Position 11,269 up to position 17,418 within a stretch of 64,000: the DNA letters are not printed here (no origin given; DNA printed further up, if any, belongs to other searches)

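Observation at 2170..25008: MacB/FtsX-type ABC machine encoded directly upstream of two giant surface proteins: candidate dedicated export/assembly module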

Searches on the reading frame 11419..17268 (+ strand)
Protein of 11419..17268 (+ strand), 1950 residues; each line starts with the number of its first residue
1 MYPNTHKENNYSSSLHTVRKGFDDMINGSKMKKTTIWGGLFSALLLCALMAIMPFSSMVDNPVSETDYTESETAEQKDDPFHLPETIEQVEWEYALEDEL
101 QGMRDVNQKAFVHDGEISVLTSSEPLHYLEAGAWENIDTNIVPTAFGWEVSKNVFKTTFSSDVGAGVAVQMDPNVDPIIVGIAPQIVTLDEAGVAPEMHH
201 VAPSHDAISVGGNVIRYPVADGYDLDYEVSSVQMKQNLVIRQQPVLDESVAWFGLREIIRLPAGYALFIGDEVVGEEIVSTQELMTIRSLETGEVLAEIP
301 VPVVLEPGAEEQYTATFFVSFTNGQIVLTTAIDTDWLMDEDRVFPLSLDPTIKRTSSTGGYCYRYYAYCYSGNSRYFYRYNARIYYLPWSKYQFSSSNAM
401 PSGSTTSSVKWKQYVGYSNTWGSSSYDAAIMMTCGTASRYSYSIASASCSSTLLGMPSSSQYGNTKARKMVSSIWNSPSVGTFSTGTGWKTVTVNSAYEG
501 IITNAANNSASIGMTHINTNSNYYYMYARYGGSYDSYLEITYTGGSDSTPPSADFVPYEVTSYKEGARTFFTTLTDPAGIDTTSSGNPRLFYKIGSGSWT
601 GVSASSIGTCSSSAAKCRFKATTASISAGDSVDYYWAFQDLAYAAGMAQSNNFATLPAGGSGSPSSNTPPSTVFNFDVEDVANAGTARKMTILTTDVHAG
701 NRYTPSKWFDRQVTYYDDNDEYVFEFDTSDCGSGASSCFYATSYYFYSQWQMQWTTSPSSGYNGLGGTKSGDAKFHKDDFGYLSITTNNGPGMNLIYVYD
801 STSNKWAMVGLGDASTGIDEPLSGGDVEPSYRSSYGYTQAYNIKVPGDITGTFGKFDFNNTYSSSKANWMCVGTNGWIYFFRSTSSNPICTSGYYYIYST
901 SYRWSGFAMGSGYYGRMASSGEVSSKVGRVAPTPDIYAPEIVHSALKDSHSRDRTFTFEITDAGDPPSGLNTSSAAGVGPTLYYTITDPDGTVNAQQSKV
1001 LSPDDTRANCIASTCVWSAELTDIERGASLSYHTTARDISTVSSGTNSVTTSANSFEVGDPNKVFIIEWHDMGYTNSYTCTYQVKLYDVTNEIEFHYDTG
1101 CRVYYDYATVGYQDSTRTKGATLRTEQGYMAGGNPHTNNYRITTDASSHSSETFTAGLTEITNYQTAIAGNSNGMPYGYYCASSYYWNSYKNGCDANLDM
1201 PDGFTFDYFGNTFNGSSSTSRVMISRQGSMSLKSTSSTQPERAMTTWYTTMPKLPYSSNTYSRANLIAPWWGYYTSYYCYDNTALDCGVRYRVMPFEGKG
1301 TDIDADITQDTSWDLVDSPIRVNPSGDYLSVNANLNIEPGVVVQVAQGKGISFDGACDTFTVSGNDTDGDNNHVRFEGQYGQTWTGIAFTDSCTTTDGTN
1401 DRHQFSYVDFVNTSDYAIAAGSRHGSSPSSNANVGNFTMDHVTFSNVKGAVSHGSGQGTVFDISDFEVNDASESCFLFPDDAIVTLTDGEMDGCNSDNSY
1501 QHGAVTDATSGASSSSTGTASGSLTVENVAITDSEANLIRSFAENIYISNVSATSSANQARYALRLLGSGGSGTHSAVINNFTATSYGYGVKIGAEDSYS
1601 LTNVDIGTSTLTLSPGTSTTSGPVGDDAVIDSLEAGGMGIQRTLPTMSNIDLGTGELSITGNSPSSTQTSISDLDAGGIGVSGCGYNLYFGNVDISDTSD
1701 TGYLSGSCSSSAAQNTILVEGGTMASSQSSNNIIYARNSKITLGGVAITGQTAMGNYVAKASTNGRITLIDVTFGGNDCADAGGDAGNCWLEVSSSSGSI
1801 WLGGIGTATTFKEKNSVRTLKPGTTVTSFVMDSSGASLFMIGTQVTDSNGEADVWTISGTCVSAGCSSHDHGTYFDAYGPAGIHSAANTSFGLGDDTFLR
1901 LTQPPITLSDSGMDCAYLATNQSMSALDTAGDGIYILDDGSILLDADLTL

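Call 85: search_solved_structures(query=A6, max_evalue=1)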
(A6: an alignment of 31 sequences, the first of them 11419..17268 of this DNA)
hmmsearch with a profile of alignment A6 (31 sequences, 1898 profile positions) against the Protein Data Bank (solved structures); distinct sequences matched with E-value up to 1: 0.
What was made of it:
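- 11419..25008 (+): Giant surface protein (ORF 4529 aa; conserved start probably at 11491). No PDB match for the first 1900 aa (call 85).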
